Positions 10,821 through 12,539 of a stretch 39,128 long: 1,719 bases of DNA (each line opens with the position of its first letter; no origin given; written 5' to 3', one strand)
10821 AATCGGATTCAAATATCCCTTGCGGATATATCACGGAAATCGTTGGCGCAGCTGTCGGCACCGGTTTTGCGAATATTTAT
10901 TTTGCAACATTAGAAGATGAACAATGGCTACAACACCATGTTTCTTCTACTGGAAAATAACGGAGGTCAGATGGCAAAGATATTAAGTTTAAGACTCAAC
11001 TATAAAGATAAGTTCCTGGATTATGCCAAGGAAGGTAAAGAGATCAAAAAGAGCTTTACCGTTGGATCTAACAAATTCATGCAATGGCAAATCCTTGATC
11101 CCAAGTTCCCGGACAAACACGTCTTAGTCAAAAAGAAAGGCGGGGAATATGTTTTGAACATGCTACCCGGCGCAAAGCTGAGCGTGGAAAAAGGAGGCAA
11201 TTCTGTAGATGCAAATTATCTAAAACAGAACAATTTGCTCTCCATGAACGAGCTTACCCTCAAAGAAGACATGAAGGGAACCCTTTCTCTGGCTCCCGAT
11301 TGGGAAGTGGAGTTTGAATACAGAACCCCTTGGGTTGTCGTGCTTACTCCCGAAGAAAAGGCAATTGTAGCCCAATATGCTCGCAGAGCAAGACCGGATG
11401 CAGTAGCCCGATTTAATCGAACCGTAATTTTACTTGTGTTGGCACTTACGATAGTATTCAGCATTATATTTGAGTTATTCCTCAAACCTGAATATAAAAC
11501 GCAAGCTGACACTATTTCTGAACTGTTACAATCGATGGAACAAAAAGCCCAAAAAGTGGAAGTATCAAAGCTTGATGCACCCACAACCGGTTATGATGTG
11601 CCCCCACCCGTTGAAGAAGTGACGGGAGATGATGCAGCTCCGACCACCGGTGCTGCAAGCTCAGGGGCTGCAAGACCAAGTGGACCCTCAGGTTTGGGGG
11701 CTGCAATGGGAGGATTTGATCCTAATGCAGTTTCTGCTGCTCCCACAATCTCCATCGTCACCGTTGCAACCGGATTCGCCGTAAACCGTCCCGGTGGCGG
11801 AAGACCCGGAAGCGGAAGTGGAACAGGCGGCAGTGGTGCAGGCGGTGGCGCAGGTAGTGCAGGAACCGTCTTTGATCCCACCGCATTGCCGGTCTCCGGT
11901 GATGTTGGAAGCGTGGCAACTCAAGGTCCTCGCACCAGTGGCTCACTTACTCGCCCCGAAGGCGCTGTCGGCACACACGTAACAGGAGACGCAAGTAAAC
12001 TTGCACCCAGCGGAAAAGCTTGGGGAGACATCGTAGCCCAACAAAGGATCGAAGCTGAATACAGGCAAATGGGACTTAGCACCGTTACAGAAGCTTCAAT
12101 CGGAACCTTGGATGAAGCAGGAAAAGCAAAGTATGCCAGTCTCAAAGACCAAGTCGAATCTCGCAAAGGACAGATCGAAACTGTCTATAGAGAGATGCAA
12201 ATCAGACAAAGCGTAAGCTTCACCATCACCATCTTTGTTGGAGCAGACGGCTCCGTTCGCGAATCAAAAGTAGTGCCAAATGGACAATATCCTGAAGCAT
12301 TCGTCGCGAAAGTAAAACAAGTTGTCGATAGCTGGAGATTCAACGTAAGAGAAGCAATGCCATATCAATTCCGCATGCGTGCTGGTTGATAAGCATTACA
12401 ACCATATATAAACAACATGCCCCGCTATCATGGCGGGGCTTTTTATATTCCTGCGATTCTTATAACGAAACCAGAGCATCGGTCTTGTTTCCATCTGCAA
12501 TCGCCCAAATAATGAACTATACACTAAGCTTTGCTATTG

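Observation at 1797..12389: Ton/Tol-like motor operon without a TonB-dependent receptor: OM barrel, 1950-aa giant, 92-aa protein, ExbB, ExbD, ExbD, FHA-like/TonB_C transducer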

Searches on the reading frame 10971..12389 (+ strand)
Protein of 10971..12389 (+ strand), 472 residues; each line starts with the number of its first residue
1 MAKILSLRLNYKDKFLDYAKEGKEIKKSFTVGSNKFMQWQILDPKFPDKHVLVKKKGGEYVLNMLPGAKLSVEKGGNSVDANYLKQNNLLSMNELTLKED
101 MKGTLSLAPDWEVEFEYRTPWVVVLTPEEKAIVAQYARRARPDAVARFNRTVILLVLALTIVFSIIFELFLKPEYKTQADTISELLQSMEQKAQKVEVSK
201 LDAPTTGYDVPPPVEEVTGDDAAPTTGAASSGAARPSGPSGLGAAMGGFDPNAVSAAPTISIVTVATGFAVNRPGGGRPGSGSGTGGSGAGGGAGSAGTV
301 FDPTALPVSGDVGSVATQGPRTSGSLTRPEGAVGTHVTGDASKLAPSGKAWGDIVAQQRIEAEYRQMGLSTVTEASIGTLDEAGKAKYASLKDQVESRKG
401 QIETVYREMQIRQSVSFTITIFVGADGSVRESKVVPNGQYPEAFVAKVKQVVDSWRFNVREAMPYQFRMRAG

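Call 4: search_protein_families(library=pfam, proteins=[window:10971-12389:+], max_evalue=0.1)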
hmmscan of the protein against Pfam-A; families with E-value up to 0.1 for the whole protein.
window:10971-12389:+ (472 aa): 1 family
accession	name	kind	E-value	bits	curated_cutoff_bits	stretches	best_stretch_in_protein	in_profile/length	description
PF02706.20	Wzz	-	0.036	14.8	25.5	1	149-184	15-50/91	Chain length determinant protein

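Call 5: search_protein_families(library=ncbifam, proteins=[window:10971-12389:+], max_evalue=0.1)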
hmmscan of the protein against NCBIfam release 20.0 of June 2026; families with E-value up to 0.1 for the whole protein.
window:10971-12389:+ (472 aa): 2 families
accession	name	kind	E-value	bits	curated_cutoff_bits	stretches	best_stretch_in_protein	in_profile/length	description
NF033768.1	myxo_SS_tail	domain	0.0029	17.7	40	1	391-459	6-77/92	AgmX/PglI C-terminal domain-containing protein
NF047760.1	LIC10042_TonB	equivalog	0.0035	17.5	100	1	407-468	92-154/156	LIC_10042 family TonB-like protein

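Call 12: find_homologous_proteins(query=window:10971-12389:+, max_evalue=0.001)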
Query window:10971-12389:+ (472 aa): 52 proteins with E <= 0.001 among 8000 candidates.
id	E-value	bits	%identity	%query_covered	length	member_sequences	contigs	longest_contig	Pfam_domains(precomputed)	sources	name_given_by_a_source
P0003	0.0e+0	1029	99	100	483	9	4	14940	-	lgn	-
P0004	9.2e-279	943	89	100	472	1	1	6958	-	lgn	-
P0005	5.4e-251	852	79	100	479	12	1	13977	-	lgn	-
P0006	6.2e-235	799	76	100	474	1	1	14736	-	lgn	-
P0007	5.5e-203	693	63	100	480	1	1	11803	-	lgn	-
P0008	6.1e-186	637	60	100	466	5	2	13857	-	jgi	jgi:hypothetical protein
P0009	4.0e-183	628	61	100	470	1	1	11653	-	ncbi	-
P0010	2.0e-179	616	60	100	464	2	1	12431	-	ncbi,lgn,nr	ncbi:MAG: hypothetical protein PWP64_1275 [Candidatus Cloacimonadota bacterium]|nr:hypothetical prot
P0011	2.8e-177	609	59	100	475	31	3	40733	-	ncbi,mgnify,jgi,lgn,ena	mgnify:FL=1|jgi:hypothetical protein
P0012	5.6e-176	604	58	100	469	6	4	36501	-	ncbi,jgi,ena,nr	ncbi:MAG: hypothetical protein PHN71_07825 [Candidatus Cloacimonetes bacterium]|jgi:hypothetical pro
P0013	1.1e-172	593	58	100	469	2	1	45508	-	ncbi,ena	-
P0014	3.4e-170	585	58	100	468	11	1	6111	-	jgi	jgi:hypothetical protein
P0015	4.9e-170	585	58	100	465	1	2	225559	-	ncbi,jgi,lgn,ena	jgi:hypothetical protein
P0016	1.4e-169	583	57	100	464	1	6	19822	-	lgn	-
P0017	1.4e-169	583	57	100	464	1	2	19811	-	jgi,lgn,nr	nr:hypothetical protein [Candidatus Cloacimonadota bacterium]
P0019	2.8e-169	582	54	100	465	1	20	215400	-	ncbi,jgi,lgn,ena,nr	ncbi:MAG: hypothetical protein LHW56_00870 [Candidatus Cloacimonetes bacterium]|jgi:hypothetical pro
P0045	5.6e-98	347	40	100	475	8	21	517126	-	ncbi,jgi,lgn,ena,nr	ncbi:MAG: hypothetical protein CVU49_06395 [Candidatus Cloacimonetes bacterium HGW-Cloacimonetes-2]|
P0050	6.2e-77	278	35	100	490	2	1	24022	-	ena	-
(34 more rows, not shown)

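Call 13: find_encoding_contigs(protein=P0045, flank=10000, max_places=2)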
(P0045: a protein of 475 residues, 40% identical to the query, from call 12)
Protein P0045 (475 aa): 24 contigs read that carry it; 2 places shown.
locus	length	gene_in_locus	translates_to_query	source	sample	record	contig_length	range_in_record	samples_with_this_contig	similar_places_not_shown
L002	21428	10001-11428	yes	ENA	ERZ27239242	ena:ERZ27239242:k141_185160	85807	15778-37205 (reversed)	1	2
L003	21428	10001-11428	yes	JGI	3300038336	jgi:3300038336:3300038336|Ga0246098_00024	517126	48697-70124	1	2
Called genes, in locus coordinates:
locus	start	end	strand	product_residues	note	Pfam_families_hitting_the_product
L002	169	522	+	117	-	-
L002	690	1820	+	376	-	-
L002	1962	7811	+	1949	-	-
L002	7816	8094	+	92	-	-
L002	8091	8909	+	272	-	PF01618:MotA_ExbB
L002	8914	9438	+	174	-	-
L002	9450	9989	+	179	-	PF02472:ExbD (weak)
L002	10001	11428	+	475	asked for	-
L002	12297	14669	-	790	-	PF17764:PriA_3primeBD, PF00270:DEAD, PF04851:ResIII, PF18319:Zn_ribbon_PriA, PF00271:Helicase_C (weak), PF18074:PriA_C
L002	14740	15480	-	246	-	-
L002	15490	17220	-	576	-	PF18962:Por_Secre_tail (faint), PF01839:FG-GAP (faint), PF13517:FG-GAP_3 (weak), PF13860:FlgD_ig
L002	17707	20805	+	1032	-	PF07705:CARDB (faint), PF22073:Cep192_D4 (faint), PF22544:HYDIN_VesB_CFA65-like_Ig (weak), PF13620:CarboxypepD_reg (weak), PF13860:FlgD_ig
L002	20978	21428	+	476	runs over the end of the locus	PF01171:ATP_bind_3, PF11734:TilS_C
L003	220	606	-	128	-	PF08378:NERD (weak), PF02021:UPF0102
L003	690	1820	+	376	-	-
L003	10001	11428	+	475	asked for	-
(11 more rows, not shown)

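Call 14: find_encoding_contigs(protein=P0050, flank=10000, max_places=2)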
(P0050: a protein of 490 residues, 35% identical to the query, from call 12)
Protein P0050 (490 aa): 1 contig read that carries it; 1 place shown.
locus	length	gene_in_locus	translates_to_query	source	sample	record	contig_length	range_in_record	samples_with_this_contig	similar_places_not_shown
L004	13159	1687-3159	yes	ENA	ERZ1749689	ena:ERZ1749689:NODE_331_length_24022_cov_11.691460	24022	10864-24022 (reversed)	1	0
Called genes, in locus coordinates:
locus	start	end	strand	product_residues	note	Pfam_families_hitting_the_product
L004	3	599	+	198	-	?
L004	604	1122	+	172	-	PF02472:ExbD (weak)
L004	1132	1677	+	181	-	-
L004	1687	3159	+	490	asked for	-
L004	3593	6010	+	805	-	PF17764:PriA_3primeBD, PF04851:ResIII, PF00270:DEAD, PF18319:Zn_ribbon_PriA, PF02596:DUF169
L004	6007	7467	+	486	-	PF00171:Aldedh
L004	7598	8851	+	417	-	PF07690:MFS_1, PF12832:MFS_1_like (weak), PF07690:MFS_1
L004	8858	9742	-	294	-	PF01261:AP_endonuc_2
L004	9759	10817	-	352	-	PF00701:DHDPS (weak)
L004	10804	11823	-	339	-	PF01370:Epimerase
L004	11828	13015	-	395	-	PF06187:DUF993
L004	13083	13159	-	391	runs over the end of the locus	PF01408:GFO_IDH_MocA, PF22725:GFO_IDH_MocA_C3, PF02894:GFO_IDH_MocA_C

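Call 15: find_encoding_contigs(protein=P0019, flank=10000, max_places=2)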
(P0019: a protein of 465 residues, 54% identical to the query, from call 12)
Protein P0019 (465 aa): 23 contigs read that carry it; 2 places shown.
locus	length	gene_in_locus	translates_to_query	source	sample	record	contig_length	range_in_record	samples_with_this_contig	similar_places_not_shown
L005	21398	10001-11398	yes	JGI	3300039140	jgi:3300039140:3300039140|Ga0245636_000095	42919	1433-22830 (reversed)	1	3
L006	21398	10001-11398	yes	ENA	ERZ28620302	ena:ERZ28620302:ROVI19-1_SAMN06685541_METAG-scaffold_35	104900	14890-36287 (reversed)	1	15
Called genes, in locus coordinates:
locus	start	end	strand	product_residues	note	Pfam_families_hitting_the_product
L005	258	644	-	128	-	PF08378:NERD (weak), PF02021:UPF0102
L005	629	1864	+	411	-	-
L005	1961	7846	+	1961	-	PF13424:TPR_12 (faint)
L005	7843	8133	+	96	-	-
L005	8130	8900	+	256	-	PF01618:MotA_ExbB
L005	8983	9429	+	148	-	-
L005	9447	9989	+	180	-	PF02472:ExbD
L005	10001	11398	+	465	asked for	-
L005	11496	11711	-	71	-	-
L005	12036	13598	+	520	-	-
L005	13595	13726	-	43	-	-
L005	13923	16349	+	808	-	PF13860:FlgD_ig (faint), PF13620:CarboxypepD_reg, PF13715:CarbopepD_reg_2, PF13620:CarboxypepD_reg, PF18962:Por_Secre_tail (weak)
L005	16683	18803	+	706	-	PF03477:ATP-cone, PF13597:NRDD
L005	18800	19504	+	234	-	PF13353:Fer4_12, PF04055:Radical_SAM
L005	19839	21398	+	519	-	PF21710:Spt6_S1 (faint), PF00575:S1, PF23459:S1_RRP5, PF00575:S1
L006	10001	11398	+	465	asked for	-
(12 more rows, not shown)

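Call 23: search_solved_structures(query=A1, max_evalue=10, show_alignments=2)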
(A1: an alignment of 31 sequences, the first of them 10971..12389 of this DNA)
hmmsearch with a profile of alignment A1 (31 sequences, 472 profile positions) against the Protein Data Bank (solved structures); distinct sequences matched with E-value up to 10: 56.
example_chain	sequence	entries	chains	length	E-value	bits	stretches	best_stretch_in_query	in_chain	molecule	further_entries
8uqe_B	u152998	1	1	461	0.0092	18.6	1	272-415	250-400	E3 ubiquitin-protein ligase RNF168,Ubiquitin-conjugating enzyme E2 D3,Histone H2B type 2-E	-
6trp_A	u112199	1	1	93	0.026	17.1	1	265-314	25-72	Peptide synthetase XpsB,Peptide synthetase XpsB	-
2l6h_A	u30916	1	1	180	0.042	16.4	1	248-301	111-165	Focal adhesion kinase 1, linker, Paxillin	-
8uqb_A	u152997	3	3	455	0.055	16.1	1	273-416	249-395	E3 ubiquitin-protein ligase RNF168,Ubiquitin-conjugating enzyme E2 D3,Histone H2B type 2-E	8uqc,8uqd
5efr_A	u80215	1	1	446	0.14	14.7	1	241-298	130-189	BamA-BamD fusion Protein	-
8gid_A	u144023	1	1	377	0.27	13.8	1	256-303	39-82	Apical membrane antigen 1, rhoptry neck protein 2 chimera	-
21kr_B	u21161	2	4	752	0.37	13.3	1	244-293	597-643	Low-density lipoprotein receptor-related protein 6,Serine/threonine-protein kinase mTOR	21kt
9mgb_a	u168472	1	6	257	0.62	12.6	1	246-334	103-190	CL33 scFv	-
7rk1_C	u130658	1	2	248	0.7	12.4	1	241-303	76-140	scFv 3E8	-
5f72_T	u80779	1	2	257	0.84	12.1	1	270-321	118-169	Single chain Fv from a Fab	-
8ubg_A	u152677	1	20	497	0.91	12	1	211-298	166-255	DpHF19,Green fluorescent protein (Fragment)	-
9nu8_B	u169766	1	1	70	0.93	12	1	274-299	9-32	Lysis protein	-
1k3v_A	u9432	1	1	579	1.1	11.8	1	270-359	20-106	capsid protein VP2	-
6fgs_A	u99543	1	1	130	1.4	11.4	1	269-300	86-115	Histone acetyltransferase p300,Tumor protein p73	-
6nf9_A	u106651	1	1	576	1.5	11.3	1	274-359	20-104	Mus Spretus Endogenous Viral Element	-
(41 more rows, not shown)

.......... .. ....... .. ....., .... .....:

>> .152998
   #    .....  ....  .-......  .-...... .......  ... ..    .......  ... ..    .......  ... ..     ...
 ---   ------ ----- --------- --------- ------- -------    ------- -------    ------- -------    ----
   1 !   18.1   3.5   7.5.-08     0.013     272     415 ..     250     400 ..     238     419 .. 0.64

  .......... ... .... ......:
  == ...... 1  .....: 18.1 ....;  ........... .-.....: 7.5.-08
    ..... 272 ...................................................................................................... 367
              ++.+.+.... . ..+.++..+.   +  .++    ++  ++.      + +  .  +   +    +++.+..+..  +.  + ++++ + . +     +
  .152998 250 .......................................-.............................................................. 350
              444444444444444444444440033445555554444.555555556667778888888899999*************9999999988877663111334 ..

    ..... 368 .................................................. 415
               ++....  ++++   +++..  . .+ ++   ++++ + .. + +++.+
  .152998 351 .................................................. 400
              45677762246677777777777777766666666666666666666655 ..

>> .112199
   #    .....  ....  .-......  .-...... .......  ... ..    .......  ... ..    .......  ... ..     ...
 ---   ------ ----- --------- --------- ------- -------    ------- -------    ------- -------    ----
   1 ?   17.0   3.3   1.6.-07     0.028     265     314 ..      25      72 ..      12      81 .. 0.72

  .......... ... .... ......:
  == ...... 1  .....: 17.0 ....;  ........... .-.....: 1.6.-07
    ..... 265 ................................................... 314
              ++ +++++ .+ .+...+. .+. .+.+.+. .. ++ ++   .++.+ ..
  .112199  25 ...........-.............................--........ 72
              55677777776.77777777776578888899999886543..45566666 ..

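Call 24: find_related_loci(query=A1, collection=genome_contigs, flank=10000)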
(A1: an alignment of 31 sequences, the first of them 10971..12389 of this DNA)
Query A1 (472 aa) in genome_contigs; peptide patterns used: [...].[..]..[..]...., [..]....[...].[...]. (x = any residue, [..] = any of these).
83 stretches matched a pattern; 50 encode a relative of the query (tblastn E <= 1e-3); 50 distinct loci.
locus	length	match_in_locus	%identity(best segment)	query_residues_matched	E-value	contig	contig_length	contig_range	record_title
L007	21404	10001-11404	79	1-472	0e+0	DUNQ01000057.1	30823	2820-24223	MAG TPA_asm: Candidatus Cloacimonadota bacterium isolate AS05jafATM_99 33142_AS05, whole genome shotgun sequence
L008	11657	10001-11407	58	1-472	0e+0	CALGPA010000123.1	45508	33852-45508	MAG TPA_asm: uncultured bacterium isolate SRR7299214_bin.141_CONCOCT_v1.1_MAG genome assembly, contig: ERZ782921.153, wh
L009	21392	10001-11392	57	1-472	9e-179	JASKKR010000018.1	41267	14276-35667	MAG: Candidatus Cloacimonadota bacterium isolate DJKA59_ANT-F21_bin.21 scaffold_161, whole genome shotgun sequence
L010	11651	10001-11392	60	1-472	6e-177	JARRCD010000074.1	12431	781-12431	MAG: Candidatus Cloacimonadota bacterium isolate DJKA110_ANT-KO_bin.50 scaffold_1733, whole genome shotgun sequence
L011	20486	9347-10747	58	1-472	2e-174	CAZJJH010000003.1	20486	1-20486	MAG TPA_asm: uncultured Candidatus Cloacimonadota bacterium isolate binchicken_co139_778 genome assembly, contig: NODE_4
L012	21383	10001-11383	58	1-470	6e-169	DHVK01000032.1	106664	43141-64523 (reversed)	MAG TPA_asm: Cloacimonetes bacterium UBA5210 UBA5210_contig_4514, whole genome shotgun sequence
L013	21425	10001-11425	59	1-472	4e-169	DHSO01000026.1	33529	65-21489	MAG TPA_asm: Cloacimonetes bacterium UBA5284 UBA5284_contig_261, whole genome shotgun sequence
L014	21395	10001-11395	54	1-472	5e-163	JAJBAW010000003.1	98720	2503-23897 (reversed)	MAG: Candidatus Cloacimonadota bacterium isolate BF1 Bin 88 scaffold_334_c1, whole genome shotgun sequence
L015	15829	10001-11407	54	1-472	2e-160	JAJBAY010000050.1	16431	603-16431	MAG: Candidatus Cloacimonadota bacterium isolate BF1 Bin 92 scaffold_5419_c1, whole genome shotgun sequence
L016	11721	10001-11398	54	1-472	6e-159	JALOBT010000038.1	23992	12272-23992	MAG: Candidatus Cloacimonadota bacterium isolate SO_2017_LW3 bin 64 NODE_5355_length_23992_cov_1.699476_LW162_2017, whol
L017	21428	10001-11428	46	1-470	6e-122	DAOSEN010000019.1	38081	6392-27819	MAG TPA_asm: Candidatus Cloacimonadota bacterium isolate AMR_MDS_1804 NODE_573_length_38081_cov_21.616420, whole genome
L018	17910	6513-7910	60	1-472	7e-168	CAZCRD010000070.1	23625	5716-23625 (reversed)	MAG TPA_asm: uncultured Candidatus Cloacimonadota bacterium isolate SRP067234_co1_345 genome assembly, contig: k99_22087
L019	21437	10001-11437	42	1-470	6e-112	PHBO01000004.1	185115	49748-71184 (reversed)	MAG: Candidatus Cloacimonetes bacterium HGW-Cloacimonetes-3 08E140C01_z5_2013_Ig3399_v2_scaffold_72, whole genome shotgu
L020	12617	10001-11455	42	1-472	9e-110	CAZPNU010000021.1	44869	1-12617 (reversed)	MAG TPA_asm: uncultured Candidatus Cloacimonas sp. isolate SRP220891_co1_148 genome assembly, contig: NODE_1580_length_4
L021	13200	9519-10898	46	1-469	2e-108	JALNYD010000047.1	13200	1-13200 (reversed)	MAG: Candidatus Cloacimonadota bacterium isolate SO_2017_CLC bin 82 scaffold_7359_c1_PH3_2017, whole genome shotgun sequ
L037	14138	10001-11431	34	1-469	2e-71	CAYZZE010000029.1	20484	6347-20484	MAG TPA_asm: uncultured Candidatus Cloacimonadota bacterium isolate SRP257756_co1_236 genome assembly, contig: NODE_2094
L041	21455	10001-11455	35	1-472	2e-60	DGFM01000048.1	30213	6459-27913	MAG TPA_asm: Cloacimonetes bacterium UBA3900 UBA3900_contig_2646, whole genome shotgun sequence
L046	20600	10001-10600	43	3-202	1e-54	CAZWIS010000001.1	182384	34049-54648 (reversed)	MAG TPA_asm: uncultured Candidatus Cloacimonadota bacterium isolate binchicken_co168_130 genome assembly, contig: NODE_5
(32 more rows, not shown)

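Call 29: predict_structure(alignment_id=A1)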
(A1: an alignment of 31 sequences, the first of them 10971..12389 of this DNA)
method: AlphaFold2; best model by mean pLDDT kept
length: 472 residues; sequences in the alignment: 31
mean_pLDDT: 65.3   pTM: 0.32
mean pLDDT of the five models: 65.3, 65.2, 64.7, 62.3, 60.3
residues with pLDDT >= 90: 57; 70-90: 210; 50-70: 44; < 50: 161
segments of 3 or more residues with pLDDT < 50: 192-349
pLDDT, mean of each block of 10 residues (from residue 1): 84 84 85 76 77 88 86 86 87 88 87 86 64 64 81 93 84 53 53 39 32 31 27 29 34 33 27 29 30 33 43 42 41 38 45 67 80 83 86 90 86 83 89 81 85 89 88 74
secondary structure, 60 per line:
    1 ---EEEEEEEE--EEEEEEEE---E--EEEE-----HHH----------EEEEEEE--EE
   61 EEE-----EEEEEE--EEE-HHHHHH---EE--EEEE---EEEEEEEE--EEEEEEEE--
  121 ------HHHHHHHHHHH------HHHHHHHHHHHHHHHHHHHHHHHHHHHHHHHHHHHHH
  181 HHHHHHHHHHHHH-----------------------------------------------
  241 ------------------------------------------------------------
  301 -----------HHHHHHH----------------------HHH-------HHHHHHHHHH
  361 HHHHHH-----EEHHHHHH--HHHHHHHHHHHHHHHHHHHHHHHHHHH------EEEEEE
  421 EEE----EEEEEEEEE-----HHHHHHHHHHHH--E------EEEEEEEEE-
elements in order: E4-11 E14-21 E28-31 E50-56 E59-63 E69-74 E77-79 H81-86 E94-97 E101-108 E111-118 H127-137 H144-193 H312-318 H351-366 H374-379 H382-408 E415-423 E428-436 H442-453 E463-471

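Call 32: fold_search(model_id=the predicted structure, library=pdb)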
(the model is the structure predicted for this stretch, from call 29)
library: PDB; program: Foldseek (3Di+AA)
matches with E <= 10: 448; with E <= 0.001: 0
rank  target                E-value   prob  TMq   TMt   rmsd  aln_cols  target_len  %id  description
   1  5xzv_A                3.3e-02  0.75  0.14  0.17  10.4       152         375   13  Crystal structure of Rad53 1-466 in complex with AMP-PNP (released 2017-10-11)
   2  2x9a_B                7.4e-02  0.72  0.11  0.38   5.9        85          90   16  crystal structure of g3p from phage IF1 in complex with its coreceptor, the C-terminal domain of TolA (released 2010-12-01)
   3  6ccd                  9.4e-02  0.96  0.16  0.60   5.7       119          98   12  The crystal structure of Mycobacterium tuberculosis Rv1747 FHA-1 (released 2018-06-20)
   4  8i0p_X                1.2e-01  0.82  0.15  0.40   7.5       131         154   12  The cryo-EM structure of human pre-Bact complex (released 2024-07-31)
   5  5lw8_MODEL_1_A        1.4e-01  0.85  0.13  0.50   4.1        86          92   20  NMR solution structure of Helicobacter pylori TonB-CTD (residues 194-285) (released 2016-10-19)
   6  9dc4_T                1.7e-01  0.97  0.12  0.57   2.5        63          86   11  Transferrin Binding Protein A in complex with transferrin binding protein B, transferrin and globular domain of TonB (released 2026-03-04)
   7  2gsk_B                1.8e-01  0.87  0.11  0.55   3.3        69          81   19  Structure of the BtuB:TonB Complex (released 2006-06-13)
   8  2an1_C                1.9e-01  0.41  0.12  0.20   8.4       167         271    6  Structural Genomics, The crystal structure of a putative kinase from Salmonella typhimurim LT2 (released 2005-09-27)
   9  5xzw_A                1.9e-01  0.35  0.13  0.16  11.5       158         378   12  Crystal structure of Rad53 1-466 (released 2017-10-11)
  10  5oen_A                2.0e-01  0.33  0.13  0.30  13.7       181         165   12  Crystal Structure of STAT2 in complex with IRF9 (released 2018-01-24)
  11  7qvs_B                2.1e-01  0.25  0.11  0.17   9.9       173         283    8  Pseudomonas aeruginosa nicotinamide adenine dinucleotide kinase (NADK) structure in complex with NADP (released 2022-09-14)
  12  1xx3_MODEL_1_A        2.2e-01  0.91  0.11  0.50   2.8        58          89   19  Solution Structure of Escherichia coli TonB-CTD (released 2005-02-15)
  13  3qdp                  2.2e-01  0.25  0.10  0.33   6.7        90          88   19  Structural characterization of the interaction of colicin A, colicin N, and TolB with TolAIII translocon (released 2012-01-25)
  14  8rd6_MODEL_1_A        2.5e-01  0.75  0.11  0.46   3.8        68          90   16  the C-terminal domain of TonB protein from Salmonella enterica. (released 2024-01-17)
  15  1u07_A                2.5e-01  0.72  0.12  0.48   3.9        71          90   17  Crystal Structure of the 92-residue C-term. part of TonB with significant structural changes compared to shorter fragm (released 2004-11-30)
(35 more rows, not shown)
